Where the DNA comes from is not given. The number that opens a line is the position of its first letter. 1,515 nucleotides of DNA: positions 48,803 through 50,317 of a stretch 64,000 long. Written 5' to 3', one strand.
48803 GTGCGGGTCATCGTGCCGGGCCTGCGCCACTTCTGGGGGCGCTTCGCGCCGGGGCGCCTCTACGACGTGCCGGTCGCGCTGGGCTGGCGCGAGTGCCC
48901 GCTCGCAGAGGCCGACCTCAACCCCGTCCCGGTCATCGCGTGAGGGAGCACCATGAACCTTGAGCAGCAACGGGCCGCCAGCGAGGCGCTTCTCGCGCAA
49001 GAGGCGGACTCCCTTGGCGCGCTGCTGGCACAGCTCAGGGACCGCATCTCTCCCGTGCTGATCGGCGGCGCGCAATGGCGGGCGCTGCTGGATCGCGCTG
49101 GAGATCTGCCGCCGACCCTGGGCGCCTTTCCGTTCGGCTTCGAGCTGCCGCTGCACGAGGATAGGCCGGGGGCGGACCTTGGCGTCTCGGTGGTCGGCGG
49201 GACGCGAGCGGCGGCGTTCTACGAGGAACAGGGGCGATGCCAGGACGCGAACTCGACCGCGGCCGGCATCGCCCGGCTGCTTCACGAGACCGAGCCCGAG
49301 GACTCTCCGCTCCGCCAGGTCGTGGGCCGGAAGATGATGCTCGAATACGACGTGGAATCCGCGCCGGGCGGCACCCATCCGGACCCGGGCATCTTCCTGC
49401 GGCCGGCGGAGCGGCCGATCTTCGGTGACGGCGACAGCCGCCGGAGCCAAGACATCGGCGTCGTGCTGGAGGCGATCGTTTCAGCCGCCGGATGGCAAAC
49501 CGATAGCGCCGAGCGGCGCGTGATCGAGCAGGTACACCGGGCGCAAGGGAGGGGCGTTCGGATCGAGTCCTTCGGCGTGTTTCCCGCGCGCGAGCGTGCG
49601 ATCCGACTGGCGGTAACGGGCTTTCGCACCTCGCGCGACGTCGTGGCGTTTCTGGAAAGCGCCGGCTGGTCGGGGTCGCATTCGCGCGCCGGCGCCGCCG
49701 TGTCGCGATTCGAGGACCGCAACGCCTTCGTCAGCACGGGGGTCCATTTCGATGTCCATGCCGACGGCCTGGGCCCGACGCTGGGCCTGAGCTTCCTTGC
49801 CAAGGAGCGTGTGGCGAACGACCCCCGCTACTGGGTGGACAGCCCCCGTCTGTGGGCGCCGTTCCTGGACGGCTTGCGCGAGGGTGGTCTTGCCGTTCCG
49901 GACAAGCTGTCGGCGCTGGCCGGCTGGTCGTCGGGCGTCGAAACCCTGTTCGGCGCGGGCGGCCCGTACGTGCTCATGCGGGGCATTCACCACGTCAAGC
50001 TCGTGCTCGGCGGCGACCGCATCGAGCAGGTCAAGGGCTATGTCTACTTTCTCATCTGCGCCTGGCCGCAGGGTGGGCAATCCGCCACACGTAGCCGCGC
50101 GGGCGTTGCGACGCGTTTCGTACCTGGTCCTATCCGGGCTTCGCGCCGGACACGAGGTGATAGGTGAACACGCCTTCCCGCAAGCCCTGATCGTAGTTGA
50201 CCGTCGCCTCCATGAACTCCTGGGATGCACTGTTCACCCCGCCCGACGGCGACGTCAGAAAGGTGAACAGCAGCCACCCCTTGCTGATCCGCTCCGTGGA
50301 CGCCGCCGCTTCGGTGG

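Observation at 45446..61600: Complete NHLP-leader / fused E1-YcaO RiPP gene cluster with its own three-component exporter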

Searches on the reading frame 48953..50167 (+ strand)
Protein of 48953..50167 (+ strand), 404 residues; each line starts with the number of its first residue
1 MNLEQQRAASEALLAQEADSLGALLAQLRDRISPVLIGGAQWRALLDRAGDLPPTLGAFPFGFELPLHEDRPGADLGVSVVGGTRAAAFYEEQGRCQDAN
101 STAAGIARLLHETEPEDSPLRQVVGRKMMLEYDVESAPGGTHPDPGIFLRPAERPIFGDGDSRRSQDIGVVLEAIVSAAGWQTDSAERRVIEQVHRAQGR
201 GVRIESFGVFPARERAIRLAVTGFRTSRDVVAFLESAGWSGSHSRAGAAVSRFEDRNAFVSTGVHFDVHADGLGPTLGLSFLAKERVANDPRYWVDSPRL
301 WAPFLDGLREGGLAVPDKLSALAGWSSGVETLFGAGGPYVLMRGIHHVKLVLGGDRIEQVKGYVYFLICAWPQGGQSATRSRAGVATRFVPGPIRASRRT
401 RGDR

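Call 3: search_protein_families(library=pfam, proteins=[window:48953-50167:+], max_evalue=0.01)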
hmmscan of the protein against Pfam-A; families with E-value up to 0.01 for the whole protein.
window:48953-50167:+ (404 aa): 0 families

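Call 4: search_protein_families(library=ncbifam, proteins=[window:48953-50167:+], max_evalue=0.01)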
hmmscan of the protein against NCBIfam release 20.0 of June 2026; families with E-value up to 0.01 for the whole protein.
window:48953-50167:+ (404 aa): 0 families

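Call 13: find_homologous_proteins(query=window:48953-50167:+)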
Query window:48953-50167:+ (404 aa): 523 proteins with E <= 0.001 among 8000 candidates; the best 120 are listed.
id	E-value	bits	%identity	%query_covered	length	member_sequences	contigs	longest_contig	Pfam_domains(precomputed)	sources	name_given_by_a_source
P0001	2.3e-241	819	97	94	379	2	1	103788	-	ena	-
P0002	5.6e-168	577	70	93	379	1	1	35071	-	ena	-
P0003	1.0e-162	560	67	94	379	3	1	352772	-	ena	-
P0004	6.9e-162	557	67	94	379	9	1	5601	-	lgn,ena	-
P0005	7.2e-162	557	67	94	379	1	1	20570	-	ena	-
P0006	9.7e-161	554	67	93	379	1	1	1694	-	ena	-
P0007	1.2e-159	550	66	94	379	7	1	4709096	-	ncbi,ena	-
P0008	1.3e-152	527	63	94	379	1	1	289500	-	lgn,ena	-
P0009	9.5e-151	521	64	92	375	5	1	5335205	-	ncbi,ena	-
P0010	8.5e-150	517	62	94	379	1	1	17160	-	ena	-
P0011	9.3e-150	517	64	91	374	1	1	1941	-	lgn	-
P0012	1.3e-149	517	60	94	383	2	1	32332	-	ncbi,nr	ncbi:MAG: hypothetical protein OXG54_06160 [Gammaproteobacteria bacterium]|nr:hypothetical protein [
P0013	5.4e-147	508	62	93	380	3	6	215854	-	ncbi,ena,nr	ncbi:MAG: hypothetical protein OXG29_06890 [Gammaproteobacteria bacterium]|nr:hypothetical protein [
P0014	6.2e-147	508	63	92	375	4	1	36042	-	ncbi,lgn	-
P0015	5.1e-146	505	62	91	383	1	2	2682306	-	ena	-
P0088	4.2e-119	416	53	94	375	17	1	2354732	-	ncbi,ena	-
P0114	8.6e-115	402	49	92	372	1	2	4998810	-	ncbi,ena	-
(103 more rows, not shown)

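Call 14: find_encoding_contigs(protein=P0001, flank=10000, max_places=3)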
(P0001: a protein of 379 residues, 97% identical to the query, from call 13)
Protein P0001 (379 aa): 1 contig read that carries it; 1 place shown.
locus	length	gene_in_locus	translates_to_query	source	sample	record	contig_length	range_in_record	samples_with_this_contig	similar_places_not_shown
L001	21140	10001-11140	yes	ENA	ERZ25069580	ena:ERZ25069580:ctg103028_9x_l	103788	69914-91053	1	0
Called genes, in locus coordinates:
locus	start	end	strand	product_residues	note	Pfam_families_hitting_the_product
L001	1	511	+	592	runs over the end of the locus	PF02771:Acyl-CoA_dh_N, PF02770:Acyl-CoA_dh_M, PF00441:Acyl-CoA_dh_1, PF08028:Acyl-CoA_dh_2 (weak), PF22924:ACOX_C_alpha1, PF12806:Acyl-CoA_dh_C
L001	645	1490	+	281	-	PF01144:CoA_trans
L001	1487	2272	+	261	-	PF01144:CoA_trans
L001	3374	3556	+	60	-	-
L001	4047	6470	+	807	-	PF00487:FA_desaturase, PF03710:GlnE (weak)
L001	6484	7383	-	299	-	PF02353:CMAS, PF01209:Ubie_methyltran, PF13489:Methyltransf_23, PF08241:Methyltransf_11, PF08242:Methyltransf_12, PF13649:Methyltransf_25, PF13847:Methyltransf_31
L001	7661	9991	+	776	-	PF21084:WHD_DUF4423_like (weak), PF02624:YcaO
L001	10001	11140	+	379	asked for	-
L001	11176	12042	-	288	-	PF02353:CMAS, PF05724:TPMT (weak), PF01209:Ubie_methyltran, PF13489:Methyltransf_23, PF13847:Methyltransf_31, PF08241:Methyltransf_11, PF08242:Methyltransf_12, PF13649:Methyltransf_25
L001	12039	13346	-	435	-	PF01565:FAD_binding_4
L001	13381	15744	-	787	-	PF03176:MMPL, PF00873:ACR_tran (faint), PF12349:Sterol-sensing, PF03176:MMPL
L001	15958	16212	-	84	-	PF02979:NHase_alpha, PF27793:RNP_Burkhold (faint)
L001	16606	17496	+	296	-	-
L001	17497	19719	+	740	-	PF03412:Peptidase_C39, PF00664:ABC_membrane, PF00005:ABC_tran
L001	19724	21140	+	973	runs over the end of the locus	PF00664:ABC_membrane, PF00005:ABC_tran, PF13191:AAA_16 (weak)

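Call 15: find_encoding_contigs(protein=P0007, flank=10000, max_places=3)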
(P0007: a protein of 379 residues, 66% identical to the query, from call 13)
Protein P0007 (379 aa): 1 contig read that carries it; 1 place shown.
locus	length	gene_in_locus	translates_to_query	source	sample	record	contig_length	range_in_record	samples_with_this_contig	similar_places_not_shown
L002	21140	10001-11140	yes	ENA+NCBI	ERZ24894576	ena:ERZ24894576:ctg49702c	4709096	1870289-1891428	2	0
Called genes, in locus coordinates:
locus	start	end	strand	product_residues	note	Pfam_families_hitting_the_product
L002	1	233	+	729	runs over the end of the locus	PF07992:Pyr_redox_2, PF00586:AIRS, PF02769:AIRS_C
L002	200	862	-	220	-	-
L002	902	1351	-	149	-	PF07355:GRDB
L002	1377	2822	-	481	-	PF01979:Amidohydro_1, PF07969:Amidohydro_3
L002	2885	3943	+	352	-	PF06032:S-Me-THD_N, PF20906:S-Me-THD_C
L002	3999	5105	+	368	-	PF02746:MR_MLE_N, PF13378:MR_MLE_C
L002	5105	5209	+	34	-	-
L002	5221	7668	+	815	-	PF00487:FA_desaturase, PF03710:GlnE (weak)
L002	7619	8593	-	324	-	-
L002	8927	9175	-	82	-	-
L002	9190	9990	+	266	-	PF02624:YcaO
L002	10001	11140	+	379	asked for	-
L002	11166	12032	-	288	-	PF02353:CMAS, PF01209:Ubie_methyltran, PF05175:MTS (weak), PF13489:Methyltransf_23 (weak), PF13847:Methyltransf_31, PF08241:Methyltransf_11, PF08242:Methyltransf_12, PF13649:Methyltransf_25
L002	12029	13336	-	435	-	PF01565:FAD_binding_4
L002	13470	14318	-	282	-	PF12146:Hydrolase_4 (weak), PF00561:Abhydrolase_1, PF12697:Abhydrolase_6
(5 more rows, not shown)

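Call 18: find_related_loci(query=A1, collection=genome_contigs, flank=10000)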
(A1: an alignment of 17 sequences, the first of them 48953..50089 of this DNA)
Query A1 (379 aa) in genome_contigs; peptide patterns used: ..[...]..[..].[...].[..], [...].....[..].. (x = any residue, [..] = any of these).
353 stretches matched a pattern; 320 encode a relative of the query (tblastn E <= 1e-3); the best 80 are kept; 80 distinct loci.
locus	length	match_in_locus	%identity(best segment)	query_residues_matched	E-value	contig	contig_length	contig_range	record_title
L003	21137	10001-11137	66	1-379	6e-163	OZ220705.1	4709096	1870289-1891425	MAG: Alphaproteobacteria bacterium isolate 2b4cf96f-57fc-4783-9a40-8293addbc307 genome assembly, chromosome: 1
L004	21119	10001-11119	63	1-373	2e-151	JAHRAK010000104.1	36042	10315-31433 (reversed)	MAG: Nitrospirales bacterium isolate MEX2-MAG12 k127_46649_11051, whole genome shotgun sequence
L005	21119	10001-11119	64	1-373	1e-150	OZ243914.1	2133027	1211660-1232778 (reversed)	MAG: Nitrospirales bacterium isolate bb28a9cb-1d03-40f6-9fdf-08dcae54ddd0 genome assembly, chromosome: 1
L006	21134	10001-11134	62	2-377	1e-149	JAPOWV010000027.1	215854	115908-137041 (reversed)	MAG: Gammaproteobacteria bacterium isolate COS2_bin_9 NODE_28_length_215854_cov_14.4395, whole genome shotgun sequence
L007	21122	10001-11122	62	1-373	5e-149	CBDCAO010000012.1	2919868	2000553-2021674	MAG: Thalassobaculaceae bacterium isolate afc6a102-a657-4c4c-8f42-853f76fb2351 genome assembly, contig: contig_12, whole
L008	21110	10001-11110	63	1-372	3e-147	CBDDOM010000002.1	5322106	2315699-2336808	MAG: Alphaproteobacteria bacterium isolate 78d396fd-9330-4943-9dc2-f94f35060de0 genome assembly, contig: contig_2, whole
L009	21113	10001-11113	62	2-372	4e-146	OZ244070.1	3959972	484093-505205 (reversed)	MAG: uncultured Candidatus Binatia bacterium isolate f57e87d9-6197-413a-b43d-c6892e6158a2 genome assembly, chromosome: 1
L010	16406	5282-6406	59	1-374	3e-146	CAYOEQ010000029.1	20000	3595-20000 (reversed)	MAG TPA_asm: uncultured Enterobacteriaceae bacterium isolate SRP109090_co1_82 genome assembly, contig: NODE_3818_length_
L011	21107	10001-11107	61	1-372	2e-145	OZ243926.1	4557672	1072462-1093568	MAG: Rhodospirillales bacterium isolate f3036996-ea91-419f-bf8b-46094c79dfb2 genome assembly, chromosome: 1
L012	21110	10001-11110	62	1-372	2e-144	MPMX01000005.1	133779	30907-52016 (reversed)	MAG: Rhodospirillaceae bacterium bin65 NODE_195_length_133779_cov_17.7035_ID_389, whole genome shotgun sequence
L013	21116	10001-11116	59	1-372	4e-144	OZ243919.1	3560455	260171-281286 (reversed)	MAG: Candidatus Poriferihabitaceae bacterium isolate 75f4b4a7-f1bb-4b7d-85a7-18f67abaf53b genome assembly, chromosome: 1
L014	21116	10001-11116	62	1-373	9e-144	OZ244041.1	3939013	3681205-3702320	MAG: Alphaproteobacteria bacterium isolate f7210445-354a-4bb2-b242-0c6f4feb337f genome assembly, chromosome: 1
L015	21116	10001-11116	61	1-373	9e-143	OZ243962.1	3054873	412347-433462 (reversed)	MAG: Candidatus Poriferihabitaceae bacterium isolate 32b2e305-c3db-4362-a3a8-656a4bdf3677 genome assembly, chromosome: 1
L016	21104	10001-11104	61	1-370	2e-141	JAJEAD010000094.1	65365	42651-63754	MAG: Gammaproteobacteria bacterium isolate jk18x7bins.3 k141_674861, whole genome shotgun sequence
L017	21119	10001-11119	65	1-373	1e-149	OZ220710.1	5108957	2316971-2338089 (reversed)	MAG: Thermodesulfobacteriota bacterium isolate dce1034a-8f23-488c-aa07-39e6c80a0035 genome assembly, chromosome: 1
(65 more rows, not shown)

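Call 24: predict_structure(alignment_id=A1)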
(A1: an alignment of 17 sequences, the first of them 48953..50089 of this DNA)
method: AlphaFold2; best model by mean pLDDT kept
length: 379 residues; sequences in the alignment: 17
mean_pLDDT: 90.3   pTM: 0.89
mean pLDDT of the five models: 90.3, 89.9, 89.3, 87.6, 86.7
residues with pLDDT >= 90: 278; 70-90: 80; 50-70: 15; < 50: 6
segments of 3 or more residues with pLDDT < 50: 374-379
pLDDT, mean of each block of 10 residues (from residue 1): 80 92 94 95 94 93 96 95 93 84 92 95 95 78 87 90 92 95 95 94 95 93 96 97 95 91 96 96 80 74 93 96 84 84 93 94 92 47
secondary structure, 60 per line:
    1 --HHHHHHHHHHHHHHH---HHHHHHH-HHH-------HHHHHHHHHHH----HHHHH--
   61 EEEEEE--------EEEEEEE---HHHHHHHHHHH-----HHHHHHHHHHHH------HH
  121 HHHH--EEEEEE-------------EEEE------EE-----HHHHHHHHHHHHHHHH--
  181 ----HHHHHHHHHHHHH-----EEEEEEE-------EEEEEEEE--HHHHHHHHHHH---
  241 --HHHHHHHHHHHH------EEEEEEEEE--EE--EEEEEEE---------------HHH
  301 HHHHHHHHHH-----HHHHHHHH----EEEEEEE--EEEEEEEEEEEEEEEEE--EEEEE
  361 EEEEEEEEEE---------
elements in order: H3-17 H21-27 H39-49 H54-58 E61-66 E75-81 H85-95 H101-112 H119-124 E127-132 E146-149 H163-178 H185-197 E203-209 E217-224 H227-237 H243-254 E261-269 E276-282 H298-310 H316-323 E328-334 E337-353 E356-370

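Call 28: fold_search(model_id=the predicted structure, library=pdb)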
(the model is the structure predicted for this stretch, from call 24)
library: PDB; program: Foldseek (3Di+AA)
matches with E <= 10: 570; with E <= 0.001: 53
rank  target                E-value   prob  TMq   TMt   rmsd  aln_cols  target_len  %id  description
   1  6zs0_BBB              2.4e-06  1.00  0.47  0.50   9.1       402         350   13  Crystal structure of 5-dimethylallyltryptophan synthase from Streptomyces coelicolor (released 2020-12-09)
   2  4ee6_B                7.7e-06  1.00  0.44  0.54   7.6       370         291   12  Crystal Structure of the Novel Phenazine Prenyltransferase EpzP (methylated) (released 2012-11-14)
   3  5jxm                  9.6e-06  1.00  0.52  0.55   6.8       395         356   18  Crystal Structure of Prenyltransferase PriB Apo Form (released 2016-06-08)
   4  8db1_D                9.6e-06  1.00  0.44  0.47   9.3       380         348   14  Crystal structure of native DMATS1 prenyltransferase (released 2022-09-28)
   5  5ynw_A                1.1e-05  1.00  0.36  0.43   9.8       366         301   10  Crystal structure of an aromatic prenyltransferase FAMD1 from Fischerella ambigua UTEX 1903 in complex with DMASPP and (released 2018-08-29)
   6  6zrx_BBB              1.4e-05  1.00  0.47  0.50   6.8       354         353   16  Crystal structure of 6-dimethylallyltryptophan synthase from Micromonospora olivasterospora in complex with DMASPP a (released 2020-12-09)
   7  6zrx_AAA              1.7e-05  1.00  0.45  0.47   7.0       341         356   16  Crystal structure of 6-dimethylallyltryptophan synthase from Micromonospora olivasterospora in complex with DMASPP a (released 2020-12-09)
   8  5y7c_B                1.9e-05  1.00  0.40  0.50   8.6       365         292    9  Hapalindole A and DMSPP Bound AmbP3 (released 2018-07-18)
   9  5y7c_A                1.9e-05  1.00  0.39  0.48   8.7       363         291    9  Hapalindole A and DMSPP Bound AmbP3 (released 2018-07-18)
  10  5y72_A                2.4e-05  1.00  0.38  0.46   9.6       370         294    8  DMSPP Bound AmbP3 (released 2018-07-18)
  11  5ynt_B                2.7e-05  1.00  0.42  0.49   8.4       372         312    9  Crystal structure of an aromatic prenyltransferase FAMD1 from Fischerella ambigua UTEX 1903 (released 2018-08-29)
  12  5y72_B                2.8e-05  1.00  0.41  0.50   8.8       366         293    8  DMSPP Bound AmbP3 (released 2018-07-18)
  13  5y4g_A                3.9e-05  1.00  0.39  0.47   9.0       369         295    8  Apo Structure of AmbP3 (released 2018-07-18)
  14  5ynv_B                3.9e-05  1.00  0.40  0.46   8.9       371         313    9  Crystal structure of an aromatic prenyltransferase FAMD1 from Fischerella ambigua UTEX 1903 in complex with DMASPP (released 2018-08-29)
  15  8day_D                4.6e-05  1.00  0.45  0.48   9.5       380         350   13  Crystal Structure of DMATS1 prenyltransferase in complex with L-Tyr and DMSPP (released 2022-09-28)
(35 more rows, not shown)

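Call 36: find_encoding_contigs(protein=P0114, flank=10000, max_places=2)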
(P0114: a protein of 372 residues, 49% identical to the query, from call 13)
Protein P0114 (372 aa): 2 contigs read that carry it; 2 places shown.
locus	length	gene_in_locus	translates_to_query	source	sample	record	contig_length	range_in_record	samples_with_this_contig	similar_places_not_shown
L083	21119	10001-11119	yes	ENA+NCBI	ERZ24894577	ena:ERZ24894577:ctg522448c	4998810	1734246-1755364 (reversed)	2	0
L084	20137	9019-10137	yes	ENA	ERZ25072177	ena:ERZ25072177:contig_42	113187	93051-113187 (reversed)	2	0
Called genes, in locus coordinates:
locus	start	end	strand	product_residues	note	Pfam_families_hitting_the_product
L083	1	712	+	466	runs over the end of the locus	-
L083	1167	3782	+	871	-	PF03797:Autotransporter (weak)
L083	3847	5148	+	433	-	-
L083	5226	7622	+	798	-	PF00487:FA_desaturase, PF03710:GlnE (faint)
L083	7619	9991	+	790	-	PF21084:WHD_DUF4423_like (weak), PF02624:YcaO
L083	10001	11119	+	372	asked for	-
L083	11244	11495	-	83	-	PF02979:NHase_alpha (faint)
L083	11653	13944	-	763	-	PF03176:MMPL, PF02460:Patched (weak), PF12349:Sterol-sensing, PF03176:MMPL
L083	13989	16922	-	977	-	PF00664:ABC_membrane, PF00005:ABC_tran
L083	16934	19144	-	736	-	PF03412:Peptidase_C39, PF00664:ABC_membrane, PF00005:ABC_tran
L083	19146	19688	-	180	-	-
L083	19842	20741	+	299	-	PF07044:DUF1329 (weak), PF17131:TP_0789-like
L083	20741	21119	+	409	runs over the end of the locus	-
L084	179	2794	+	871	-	PF03797:Autotransporter (weak)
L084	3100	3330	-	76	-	-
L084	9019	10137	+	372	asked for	-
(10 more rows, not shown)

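Call 37: find_encoding_contigs(protein=P0088, flank=10000, max_places=2)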
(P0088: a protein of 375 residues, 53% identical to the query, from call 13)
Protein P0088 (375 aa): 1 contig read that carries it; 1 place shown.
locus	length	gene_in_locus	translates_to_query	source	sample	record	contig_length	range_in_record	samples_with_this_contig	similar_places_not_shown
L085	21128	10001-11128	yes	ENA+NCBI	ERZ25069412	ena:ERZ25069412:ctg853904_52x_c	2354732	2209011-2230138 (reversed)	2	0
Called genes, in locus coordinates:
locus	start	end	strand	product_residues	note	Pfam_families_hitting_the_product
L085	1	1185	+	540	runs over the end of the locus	PF12706:Lactamase_B_2 (weak)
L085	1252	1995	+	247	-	PF04468:PSP1, PF28472:PSP1_3rd (weak)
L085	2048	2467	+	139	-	PF13686:DrsE_2 (faint)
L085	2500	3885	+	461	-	PF00070:Pyr_redox (faint), PF00890:FAD_binding_2 (weak), PF01266:DAO (weak), PF01593:Amino_oxidase, PF01946:Thi4 (weak), PF03486:HI0933_like (faint), PF07992:Pyr_redox_2 (weak), PF13450:NAD_binding_8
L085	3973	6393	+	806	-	PF00487:FA_desaturase, PF03710:GlnE (weak)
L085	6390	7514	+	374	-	PF02353:CMAS, PF13489:Methyltransf_23, PF08241:Methyltransf_11, PF08242:Methyltransf_12, PF13649:Methyltransf_25, PF13847:Methyltransf_31 (weak)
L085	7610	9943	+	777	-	PF21084:WHD_DUF4423_like, PF02624:YcaO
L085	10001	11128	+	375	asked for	-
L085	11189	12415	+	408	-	PF09995:MPAB_Lcp_cat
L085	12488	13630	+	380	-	-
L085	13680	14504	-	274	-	PF02353:CMAS, PF01209:Ubie_methyltran, PF13489:Methyltransf_23, PF08241:Methyltransf_11, PF08242:Methyltransf_12, PF13649:Methyltransf_25, PF13847:Methyltransf_31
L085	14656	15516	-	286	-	PF02353:CMAS, PF01209:Ubie_methyltran, PF03141:Methyltransf_29 (faint), PF13489:Methyltransf_23, PF08241:Methyltransf_11, PF08242:Methyltransf_12, PF13649:Methyltransf_25, PF13847:Methyltransf_31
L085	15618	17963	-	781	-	PF03176:MMPL, PF12349:Sterol-sensing, PF03176:MMPL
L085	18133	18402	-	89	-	PF02979:NHase_alpha (weak)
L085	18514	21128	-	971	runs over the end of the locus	PF00664:ABC_membrane, PF00005:ABC_tran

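Call 55: search_protein_representatives(alignment_id=A1)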
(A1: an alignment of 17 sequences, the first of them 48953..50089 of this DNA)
Query: 17 sequences, 374 profile positions. Proteins with E-value up to 0.001 (for the whole library): 1278; up to 1e-10: 484; up to 1e-30: 163. The best 150 are listed.
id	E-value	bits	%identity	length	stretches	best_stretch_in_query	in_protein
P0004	1.4e-180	616.7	-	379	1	1-373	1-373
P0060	2.5e-159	546.8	-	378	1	1-371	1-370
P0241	9.4e-153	525.1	-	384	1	1-372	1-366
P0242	3.6e-152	523.2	-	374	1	2-371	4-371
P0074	1.2e-149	514.9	-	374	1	1-370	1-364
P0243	3.7e-139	480.4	-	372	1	1-371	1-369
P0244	2.0e-132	458.2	-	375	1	1-371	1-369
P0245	2.7e-129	447.9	-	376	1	4-370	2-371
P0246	6.6e-129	446.6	-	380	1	3-373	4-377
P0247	6.4e-127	440.1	-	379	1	1-372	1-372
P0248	1.1e-126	439.4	-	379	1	1-373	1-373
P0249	9.1e-125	433.0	-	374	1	1-373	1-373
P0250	7.1e-124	430.1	-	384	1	1-372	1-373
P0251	8.4e-124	429.8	-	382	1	1-372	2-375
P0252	3.0e-120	418.2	-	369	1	1-370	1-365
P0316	2.1e-48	181.7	-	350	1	24-364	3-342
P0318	3.0e-48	181.2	-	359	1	16-369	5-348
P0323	1.1e-47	179.4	-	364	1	18-366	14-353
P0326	8.3e-47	176.5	-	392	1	19-369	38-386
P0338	6.5e-43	163.6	-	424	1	1-369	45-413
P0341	2.7e-42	161.6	-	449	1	14-368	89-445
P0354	5.3e-40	154.1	-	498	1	18-364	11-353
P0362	2.5e-38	148.5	-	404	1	21-357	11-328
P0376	4.9e-36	141.0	-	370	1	19-369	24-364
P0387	1.2e-33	133.1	-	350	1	22-367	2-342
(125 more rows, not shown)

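Call 56: search_protein_families(library=pfam, proteins=[P0316, P0318, P0323, P0326, P0338, P0341, P0354, P0362, P0376, P0387], max_evalue=0.1)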
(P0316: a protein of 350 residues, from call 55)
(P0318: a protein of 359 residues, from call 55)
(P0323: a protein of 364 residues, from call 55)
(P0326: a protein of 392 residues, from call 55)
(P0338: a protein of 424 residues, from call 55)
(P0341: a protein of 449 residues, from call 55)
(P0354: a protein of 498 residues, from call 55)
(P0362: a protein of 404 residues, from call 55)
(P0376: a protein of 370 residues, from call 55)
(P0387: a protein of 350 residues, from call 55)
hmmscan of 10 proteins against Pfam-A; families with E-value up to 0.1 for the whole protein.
P0316 (350 aa): 0 families

P0318 (359 aa): 0 families

P0323 (364 aa): 0 families

P0326 (392 aa): 0 families

P0338 (424 aa): 0 families

P0341 (449 aa): 2 families
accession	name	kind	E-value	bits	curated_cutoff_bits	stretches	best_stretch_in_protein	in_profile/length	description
PF02627.25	CMD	-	0.05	14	23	0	308-339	52-83/84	Carboxymuconolactone decarboxylase family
PF13243.12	SQHop_cyclase_C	-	0.076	12.5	26.1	0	2-39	192-229/319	Squalene-hopene cyclase C-terminal domain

P0354 (498 aa): 0 families

P0362 (404 aa): 0 families

P0376 (370 aa): 0 families

P0387 (350 aa): 0 families
